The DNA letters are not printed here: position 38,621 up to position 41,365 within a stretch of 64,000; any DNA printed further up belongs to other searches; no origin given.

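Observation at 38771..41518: Orphan virB3-virB4 pair (T4SS inner-membrane ATPase) adjacent to gatCAB, with no other virB genes nearby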

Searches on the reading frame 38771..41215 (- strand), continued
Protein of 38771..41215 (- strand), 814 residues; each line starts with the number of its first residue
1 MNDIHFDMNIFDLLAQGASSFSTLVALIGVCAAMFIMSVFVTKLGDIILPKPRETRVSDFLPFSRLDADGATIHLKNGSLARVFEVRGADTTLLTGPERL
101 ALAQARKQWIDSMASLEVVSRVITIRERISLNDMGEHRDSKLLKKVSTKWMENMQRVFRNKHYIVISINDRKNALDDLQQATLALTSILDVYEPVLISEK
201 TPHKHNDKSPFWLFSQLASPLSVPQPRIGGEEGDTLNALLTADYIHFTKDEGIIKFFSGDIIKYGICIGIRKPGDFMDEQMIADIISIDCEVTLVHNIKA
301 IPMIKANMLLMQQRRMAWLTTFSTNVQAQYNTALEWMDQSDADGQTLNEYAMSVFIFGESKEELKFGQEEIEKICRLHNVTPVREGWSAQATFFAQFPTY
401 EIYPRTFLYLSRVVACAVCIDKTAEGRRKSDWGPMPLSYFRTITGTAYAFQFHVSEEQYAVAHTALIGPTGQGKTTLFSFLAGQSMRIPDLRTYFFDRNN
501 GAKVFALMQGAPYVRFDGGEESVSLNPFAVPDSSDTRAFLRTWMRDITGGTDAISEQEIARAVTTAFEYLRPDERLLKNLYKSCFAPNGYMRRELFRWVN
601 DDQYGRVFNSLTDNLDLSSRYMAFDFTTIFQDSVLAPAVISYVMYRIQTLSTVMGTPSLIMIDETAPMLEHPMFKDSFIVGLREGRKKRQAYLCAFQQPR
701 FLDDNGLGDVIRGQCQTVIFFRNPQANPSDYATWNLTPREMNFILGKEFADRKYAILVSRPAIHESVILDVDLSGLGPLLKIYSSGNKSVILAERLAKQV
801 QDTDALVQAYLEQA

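Call 33: search_protein_families(library=pfam, proteins=[L086:12511-13293:+, L086:13290-14024:+, L086:14008-15234:+, L086:15221-17989:+, L086:7187-8266:+, L086:8437-9579:+, L033:19614-20738:+, L033:19251-19532:+, L033:15066-18551:+, L033:18600-19133:-], max_evalue=0.01)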
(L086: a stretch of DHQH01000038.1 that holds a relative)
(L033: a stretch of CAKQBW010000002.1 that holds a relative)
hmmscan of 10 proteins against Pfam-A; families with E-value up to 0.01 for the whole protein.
L086:12511-13293:+ (260 aa): 1 family
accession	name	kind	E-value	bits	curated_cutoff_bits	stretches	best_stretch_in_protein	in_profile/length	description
PF13605.11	DUF4141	-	8.1e-07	28.8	30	1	4-35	1-32/53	Domain of unknown function (DUF4141)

L086:13290-14024:+ (244 aa): 0 families

L086:14008-15234:+ (408 aa): 1 family
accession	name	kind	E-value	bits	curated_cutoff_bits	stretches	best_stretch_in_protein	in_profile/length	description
PF15665.10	FAM184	-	0.0022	18.1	32.7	1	65-190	77-206/211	Family with sequence similarity 184, A and B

L086:15221-17989:+ (922 aa): 0 families

L086:7187-8266:+ (359 aa): 0 families

L086:8437-9579:+ (380 aa): 1 family
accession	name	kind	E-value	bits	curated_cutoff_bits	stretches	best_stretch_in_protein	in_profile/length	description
PF04956.18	TrbC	-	1.5e-06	28.8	27.9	1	22-114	5-98/98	TrbC/VIRB2 pilin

L033:19614-20738:+ (374 aa): 0 families

L033:19251-19532:+ (93 aa): 1 family
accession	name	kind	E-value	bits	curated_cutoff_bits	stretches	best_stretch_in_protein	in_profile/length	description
PF13467.12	RHH_4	-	1.3e-16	60.8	25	1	4-66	2-67/67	Ribbon-helix-helix domain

L033:15066-18551:+ (1161 aa): 3 families
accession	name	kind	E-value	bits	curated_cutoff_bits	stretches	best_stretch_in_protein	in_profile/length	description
PF00501.34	AMP-binding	-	5.2e-59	200.4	29.9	1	674-1018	19-383/384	AMP-binding enzyme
PF01553.26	Acyltransferase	-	5e-17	62.4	23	1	457-581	1-132/132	Acyltransferase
PF07690.21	MFS_1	-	7.6e-12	45.2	33.4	1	34-402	1-345/347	Major Facilitator Superfamily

L033:18600-19133:- (177 aa): 1 family
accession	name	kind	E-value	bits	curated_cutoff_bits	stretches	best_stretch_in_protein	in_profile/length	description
PF00226.36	DnaJ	-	4.4e-10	39.9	27.8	1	132-172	12-55/63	DnaJ domain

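Call 34: find_homologous_proteins(query=L033:20731-22431:+, max_evalue=1e-20)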
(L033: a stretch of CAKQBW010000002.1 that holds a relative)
Query L033:20731-22431:+ (567 aa): 1725 proteins with E <= 1e-20 among 8000 candidates; the best 120 are listed.
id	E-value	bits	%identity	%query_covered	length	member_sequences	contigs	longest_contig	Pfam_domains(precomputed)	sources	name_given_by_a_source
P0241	0.0e+0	1293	99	100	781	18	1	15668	PF10412.16,PF02534.21,PF12696.14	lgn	-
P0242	0.0e+0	1130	86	100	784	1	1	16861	PF10412.16,PF02534.21,PF12696.14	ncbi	-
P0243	0.0e+0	1078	83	100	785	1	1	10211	PF10412.16,PF02534.21,PF12696.14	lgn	-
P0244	0.0e+0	1047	81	100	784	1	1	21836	PF10412.16,PF02534.21,PF12696.14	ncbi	-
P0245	2.5e-286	969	74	100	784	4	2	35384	PF10412.16,PF02534.21,PF12696.14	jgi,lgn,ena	-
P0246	2.5e-283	959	74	100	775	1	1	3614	PF10412.16,PF02534.21,PF12696.14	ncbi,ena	-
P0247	2.3e-281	952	72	100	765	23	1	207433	PF10412.16,PF02534.21,PF12696.14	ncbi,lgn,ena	-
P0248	2.4e-275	932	72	100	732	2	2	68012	PF10412.16,PF02534.21,PF12696.14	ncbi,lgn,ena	-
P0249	1.9e-272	923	73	97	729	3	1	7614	PF10412.16,PF02534.21,PF12696.14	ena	-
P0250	3.1e-272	922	72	100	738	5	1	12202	PF10412.16,PF02534.21,PF12696.14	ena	-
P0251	4.2e-272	922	71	100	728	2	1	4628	PF10412.16,PF02534.21,PF12696.14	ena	-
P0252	7.1e-271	918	70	100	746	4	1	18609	PF10412.16,PF02534.21,PF12696.14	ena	-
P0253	2.2e-269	913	71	100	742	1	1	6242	PF10412.16,PF02534.21,PF12696.14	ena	-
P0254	2.5e-268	909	71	100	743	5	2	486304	PF10412.16,PF02534.21,PF12696.14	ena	-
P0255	2.6e-268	909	71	100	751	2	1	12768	PF10412.16,PF02534.21,PF12696.14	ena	-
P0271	2.2e-247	840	65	100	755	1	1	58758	PF10412.16,PF02534.21,PF12696.14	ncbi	-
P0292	3.0e-243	827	64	100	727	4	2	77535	PF10412.16,PF02534.21,PF12696.14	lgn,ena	-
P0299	7.8e-242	822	63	100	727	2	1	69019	PF10412.16,PF02534.21,PF12696.14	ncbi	-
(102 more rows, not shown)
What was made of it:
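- VirD4 is conserved in the lineage (over 120 clusters at 61-99% identity, call 34).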

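Call 35: find_encoding_contigs(protein=P0254, flank=10000, max_places=2)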
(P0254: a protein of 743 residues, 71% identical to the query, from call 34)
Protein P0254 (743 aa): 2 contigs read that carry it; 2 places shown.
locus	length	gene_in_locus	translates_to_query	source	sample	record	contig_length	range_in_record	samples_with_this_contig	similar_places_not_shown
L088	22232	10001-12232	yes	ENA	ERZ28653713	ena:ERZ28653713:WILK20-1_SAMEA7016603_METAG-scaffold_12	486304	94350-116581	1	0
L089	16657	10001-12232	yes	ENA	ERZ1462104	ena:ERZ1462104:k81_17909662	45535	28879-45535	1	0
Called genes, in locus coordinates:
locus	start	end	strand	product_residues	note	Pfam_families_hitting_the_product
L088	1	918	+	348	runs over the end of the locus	PF12860:PAS_7 (faint)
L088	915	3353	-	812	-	PF03135:CagE_TrbE_VirB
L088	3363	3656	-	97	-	-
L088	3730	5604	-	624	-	PF00456:Transketolase_N, PF13292:DXP_synthase_N, PF00676:E1_dh, PF02775:TPP_enzyme_C (weak), PF02780:Transketolase_C (faint), PF02779:Transket_pyr, PF22613:Transketolase_C_1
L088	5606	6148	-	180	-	PF03602:Cons_hypoth95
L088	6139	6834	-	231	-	PF01479:S4, PF00849:PseudoU_synth_2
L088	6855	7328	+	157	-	PF00383:dCMP_cyt_deam_1, PF14437:MafB19-deam, PF14439:Bd3614-deam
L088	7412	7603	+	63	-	-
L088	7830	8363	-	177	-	PF00226:DnaJ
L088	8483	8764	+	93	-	PF13467:RHH_4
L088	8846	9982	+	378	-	-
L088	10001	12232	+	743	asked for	PF02534:T4SS-DNA_transf, PF10412:TrwB_AAD_bind, PF12696:TraG-D_C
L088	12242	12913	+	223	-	-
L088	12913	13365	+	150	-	-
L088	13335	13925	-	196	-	PF03167:UDG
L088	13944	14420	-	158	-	PF02631:RecX_HTH2 (weak)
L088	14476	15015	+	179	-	-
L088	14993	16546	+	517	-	PF13567:DUF4131 (weak), PF03772:Competence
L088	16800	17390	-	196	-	PF13505:OMP_b-brl, PF01389:OmpA_membrane, PF02462:Opacity (weak)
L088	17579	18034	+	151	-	PF03703:bPH_2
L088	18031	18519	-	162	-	PF00583:Acetyltransf_1, PF13673:Acetyltransf_10, PF13508:Acetyltransf_7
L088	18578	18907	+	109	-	PF04266:ASCH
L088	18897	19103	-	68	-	-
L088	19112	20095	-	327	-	PF01018:GTP1_OBG, PF01926:MMR_HSR1, PF02421:FeoB_N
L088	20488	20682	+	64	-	-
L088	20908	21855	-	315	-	PF00698:Acyl_transf_1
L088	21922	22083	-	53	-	PF00471:Ribosomal_L33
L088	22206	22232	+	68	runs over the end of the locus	-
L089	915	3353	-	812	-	PF03135:CagE_TrbE_VirB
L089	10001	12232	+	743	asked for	PF02534:T4SS-DNA_transf, PF10412:TrwB_AAD_bind, PF12696:TraG-D_C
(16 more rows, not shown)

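Call 41: find_encoding_contigs(protein=P0292, flank=10000, max_places=1)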
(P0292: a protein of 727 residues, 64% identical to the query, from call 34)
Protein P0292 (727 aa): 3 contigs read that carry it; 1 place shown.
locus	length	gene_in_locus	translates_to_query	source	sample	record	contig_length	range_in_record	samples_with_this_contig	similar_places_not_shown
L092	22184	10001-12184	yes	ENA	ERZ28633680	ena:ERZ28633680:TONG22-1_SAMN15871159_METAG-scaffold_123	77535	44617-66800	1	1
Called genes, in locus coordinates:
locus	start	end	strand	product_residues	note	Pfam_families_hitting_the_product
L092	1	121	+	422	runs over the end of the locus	PF03414:Glyco_transf_6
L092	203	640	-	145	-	-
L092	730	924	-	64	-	-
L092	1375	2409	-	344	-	PF00154:RecA_N, PF08423:Rad51, PF06745:ATPase, PF01637:ATPase_2 (weak), PF13191:AAA_16 (faint), PF27531:MT3502_N (weak), PF21096:RecA_C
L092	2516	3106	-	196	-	PF01725:Ham1p_like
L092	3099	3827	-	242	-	PF01138:RNase_PH, PF03725:RNase_PH_C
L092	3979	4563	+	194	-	PF01025:GrpE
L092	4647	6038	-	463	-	PF08238:Sel1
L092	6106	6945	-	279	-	PF01476:LysM, PF01551:Peptidase_M23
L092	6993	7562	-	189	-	-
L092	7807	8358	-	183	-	PF00226:DnaJ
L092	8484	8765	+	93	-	PF13467:RHH_4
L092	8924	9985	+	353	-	-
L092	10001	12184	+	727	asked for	PF02534:T4SS-DNA_transf, PF10412:TrwB_AAD_bind, PF12696:TraG-D_C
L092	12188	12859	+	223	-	-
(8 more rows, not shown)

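Call 42: find_encoding_contigs(protein=P0075, flank=10000, max_places=1)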
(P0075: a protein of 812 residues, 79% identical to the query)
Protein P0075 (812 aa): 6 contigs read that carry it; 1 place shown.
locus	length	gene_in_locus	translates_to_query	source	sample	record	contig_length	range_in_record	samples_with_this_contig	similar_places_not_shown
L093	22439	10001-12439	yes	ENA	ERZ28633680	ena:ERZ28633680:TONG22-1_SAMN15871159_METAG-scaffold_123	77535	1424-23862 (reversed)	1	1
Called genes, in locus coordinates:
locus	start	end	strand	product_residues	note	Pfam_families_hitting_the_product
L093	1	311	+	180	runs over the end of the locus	PF00692:dUTPase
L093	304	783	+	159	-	PF06347:SH3_4, PF08239:SH3_3 (weak)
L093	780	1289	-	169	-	PF01510:Amidase_2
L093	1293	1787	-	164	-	PF02075:RuvC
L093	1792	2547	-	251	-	PF20772:TACO1_YebC_N, PF01709:Transcrip_reg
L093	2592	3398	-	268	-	PF00149:Metallophos (weak), PF13277:YmdB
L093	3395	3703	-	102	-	PF05164:ZapA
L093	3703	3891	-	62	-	-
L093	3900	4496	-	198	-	PF21176:RecR_HhH, PF02132:RecR_ZnF (weak), PF13662:Toprim_4, PF21175:RecR_C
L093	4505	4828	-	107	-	PF02575:YbaB_DNA_bd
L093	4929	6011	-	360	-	PF03054:tRNA_Me_trans, PF20259:tRNA_Me_trans_M, PF20258:tRNA_Me_trans_C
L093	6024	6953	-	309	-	PF01699:Na_Ca_ex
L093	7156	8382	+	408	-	PF13505:OMP_b-brl (faint), PF03349:Toluene_X, PF00593:TonB_dep_Rec_b-barrel (weak)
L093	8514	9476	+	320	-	PF13098:Thioredoxin_2 (weak), PF13462:Thioredoxin_4, PF01323:DSBA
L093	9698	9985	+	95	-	-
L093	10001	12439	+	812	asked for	PF27097:VirB4_TrbE_N (weak), PF03135:CagE_TrbE_VirB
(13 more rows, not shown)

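Call 48: search_solved_structures(query=L084:20426-21181:+, max_evalue=1)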
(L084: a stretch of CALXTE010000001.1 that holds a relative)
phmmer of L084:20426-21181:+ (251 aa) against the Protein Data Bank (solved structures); distinct sequences matched with E-value up to 1: 4.
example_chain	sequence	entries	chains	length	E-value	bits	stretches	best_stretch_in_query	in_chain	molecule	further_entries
4mei_A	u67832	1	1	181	0.069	15.9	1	75-245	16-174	VirB8 protein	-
4kz1_A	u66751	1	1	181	0.15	14.8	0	106-245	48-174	VirB8 protein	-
4lso_A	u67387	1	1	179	0.34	13.6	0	209-245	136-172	Type IV secretion system protein virB8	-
8kea_J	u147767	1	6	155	0.44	13.3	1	111-152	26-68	baseplate gp16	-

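Call 49: search_solved_structures(query=L084:21500-22225:+, max_evalue=1)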
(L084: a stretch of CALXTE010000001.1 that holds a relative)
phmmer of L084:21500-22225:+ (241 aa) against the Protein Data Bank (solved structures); distinct sequences matched with E-value up to 1: 11.
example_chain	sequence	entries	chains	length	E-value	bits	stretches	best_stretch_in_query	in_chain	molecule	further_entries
4lso_A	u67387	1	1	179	3.3e-08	36.5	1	69-234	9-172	Type IV secretion system protein virB8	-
4mei_A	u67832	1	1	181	3.4e-08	36.5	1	69-234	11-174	VirB8 protein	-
4kz1_A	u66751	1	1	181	3.8e-08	36.3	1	69-234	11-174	VirB8 protein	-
2cc3_A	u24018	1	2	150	9.4e-06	28.5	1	98-236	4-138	PROTEIN VIRB8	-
4jf8_A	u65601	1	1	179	1.7e-05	27.6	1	104-234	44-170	TrwG component of type IV secretion system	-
2bhm_A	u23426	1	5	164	4.5e-05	26.2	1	105-235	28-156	TYPE IV SECRETION SYSTEM PROTEIN VIRB8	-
7o41_D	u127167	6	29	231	4.8e-05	26.1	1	44-234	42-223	TrwG protein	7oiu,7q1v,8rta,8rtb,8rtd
4aky_A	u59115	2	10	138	5.1e-05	26.1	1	107-234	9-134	TYPE IV SECRETION SYSTEM PROTEIN VIRB8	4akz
5jbs_A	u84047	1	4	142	6.4e-05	25.7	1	108-234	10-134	Type IV secretion system protein virB8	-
4nhf_A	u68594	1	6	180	0.00014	24.6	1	104-234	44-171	TrwG protein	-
5i97_A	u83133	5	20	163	0.066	15.9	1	87-235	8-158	Conjugal transfer protein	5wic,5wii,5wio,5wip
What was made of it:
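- On rvh-type dispersed T4SS: The PDB search with VirB8 copies returned generic VirB8 entries only (calls 48-49).
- Closest known: Rickettsiales vir homolog. Different: No specific sequence kinship to rvh was shown: the best PDB matches of the VirB8 copies are generic VirB8 entries, and no Rickettsia entry appeared (calls 48-49).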

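Call 50: search_protein_families(library=pfam, proteins=[L084:12417-14492:+, L084:14495-15358:+, L084:15355-16578:+, L084:16580-20410:+, L084:20426-21181:+, L084:21296-21484:+, L084:21500-22225:+, L084:7652-9583:+, L088:8846-9982:+, L088:12242-12913:+], max_evalue=0.1)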
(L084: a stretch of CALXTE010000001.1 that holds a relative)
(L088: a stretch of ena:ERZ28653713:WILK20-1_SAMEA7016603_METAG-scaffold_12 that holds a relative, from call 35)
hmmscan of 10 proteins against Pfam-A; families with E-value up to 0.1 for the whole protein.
L084:12417-14492:+ (691 aa): 3 families
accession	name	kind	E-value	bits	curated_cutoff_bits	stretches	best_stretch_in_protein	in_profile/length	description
PF12836.13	HHH_3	-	0.013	16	27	0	542-556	4-18/65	Helix-hairpin-helix motif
PF05957.18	DUF883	-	0.013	15.8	25.4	0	154-182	24-52/53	DUF883 N-terminal domain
PF25610.1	HR1_TOCA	-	0.037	14.8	27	0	317-345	56-84/90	TOCA family HR1 domain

L084:14495-15358:+ (287 aa): 2 families
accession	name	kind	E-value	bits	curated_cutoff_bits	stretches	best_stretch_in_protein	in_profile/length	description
PF06103.16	DUF948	-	0.00034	21.2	37.2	1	6-79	11-84/89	Bacterial protein of unknown function (DUF948)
PF07303.18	Occludin_ELL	-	0.0065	17.7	31.2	0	167-213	47-92/101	Occludin homology domain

L084:15355-16578:+ (407 aa): 1 family
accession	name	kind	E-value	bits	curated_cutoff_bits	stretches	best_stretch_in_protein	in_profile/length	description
PF10466.14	Inhibitor_I34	-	0.018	16.1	25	0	148-204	7-68/69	Saccharopepsin inhibitor I34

L084:16580-20410:+ (1276 aa): 0 families

L084:20426-21181:+ (251 aa): 2 families
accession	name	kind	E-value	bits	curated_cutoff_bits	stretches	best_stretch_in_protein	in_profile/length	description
PF04335.19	VirB8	-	9.9e-12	45.6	23.2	1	51-247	22-211/213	VirB8 protein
PF14774.11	FAM177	-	0.03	15.2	25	0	197-245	48-96/117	FAM177 family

L084:21296-21484:+ (62 aa): 0 families

L084:21500-22225:+ (241 aa): 1 family
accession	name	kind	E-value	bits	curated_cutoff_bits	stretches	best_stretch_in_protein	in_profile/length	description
PF04335.19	VirB8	-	2.2e-23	83.7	23.2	1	46-235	18-210/213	VirB8 protein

L084:7652-9583:+ (643 aa): 5 families
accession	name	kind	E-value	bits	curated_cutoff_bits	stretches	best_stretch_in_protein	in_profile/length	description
PF17111.11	PigL_N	-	0.011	15.6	27.2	1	105-151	145-192/209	Pigment biosynthesis cluster protein PigL N-terminal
PF04956.18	TrbC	-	0.013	16.1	27.9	1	315-367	39-89/98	TrbC/VIRB2 pilin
PF07889.17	DUF1664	-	0.034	14.6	34.6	1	96-162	38-104/124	Protein of unknown function (DUF1664)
PF09851.14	SHOCT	-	0.036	14.3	27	1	67-92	1-26/28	Short C-terminal domain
PF06103.16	DUF948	-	0.054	14.1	37.2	0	103-156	23-76/89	Bacterial protein of unknown function (DUF948)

L088:8846-9982:+ (378 aa): 0 families

L088:12242-12913:+ (223 aa): 1 family
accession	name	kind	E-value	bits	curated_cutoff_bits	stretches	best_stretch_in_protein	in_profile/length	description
PF14460.11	Prok-E2_D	-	0.08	13.1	25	0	42-85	114-157/171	Prokaryotic E2 family D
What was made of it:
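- On rvh-type dispersed T4SS: virB8 is duplicated in contiguous clusters, and both copies pass Pfam VirB8 (call 50).
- Tried and rejected: Pfam on the large ORFs between virB4 and virB8 and on the VirD4-islet unknowns: no informative hits (calls 33, 50), so calling them VirB6-like rests on position and size only.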

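Call 68: find_encoding_contigs(protein=P0271, flank=10000, max_places=1)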
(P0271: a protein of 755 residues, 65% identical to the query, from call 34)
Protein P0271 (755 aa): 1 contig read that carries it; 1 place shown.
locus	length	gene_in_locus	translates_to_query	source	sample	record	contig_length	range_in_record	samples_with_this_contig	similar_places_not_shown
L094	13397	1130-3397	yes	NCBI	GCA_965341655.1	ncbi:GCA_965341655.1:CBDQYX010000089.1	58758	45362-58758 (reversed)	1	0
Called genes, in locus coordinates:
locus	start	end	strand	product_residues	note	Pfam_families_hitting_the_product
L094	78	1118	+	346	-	-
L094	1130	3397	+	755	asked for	PF02534:T4SS-DNA_transf, PF10412:TrwB_AAD_bind, PF12696:TraG-D_C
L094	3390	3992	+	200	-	-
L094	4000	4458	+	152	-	-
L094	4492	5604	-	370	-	PF03702:AnmK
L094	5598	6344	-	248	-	PF01553:Acyltransferase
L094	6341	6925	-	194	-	PF02698:DUF218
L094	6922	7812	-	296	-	PF02687:FtsX (faint)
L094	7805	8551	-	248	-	PF00005:ABC_tran, PF13304:AAA_21 (faint)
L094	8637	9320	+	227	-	PF13717:Zn_ribbon_4, PF13719:Zn_ribbon_5 (weak)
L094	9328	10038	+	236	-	-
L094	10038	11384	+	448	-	PF00919:UPF0004, PF04055:Radical_SAM, PF01938:TRAM (weak)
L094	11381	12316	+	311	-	PF02562:PhoH, PF13604:AAA_30 (weak), PF13245:AAA_19 (weak)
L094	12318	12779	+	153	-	PF02130:YbeY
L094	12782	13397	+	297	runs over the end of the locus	PF00571:CBS, PF03471:CorC_HlyC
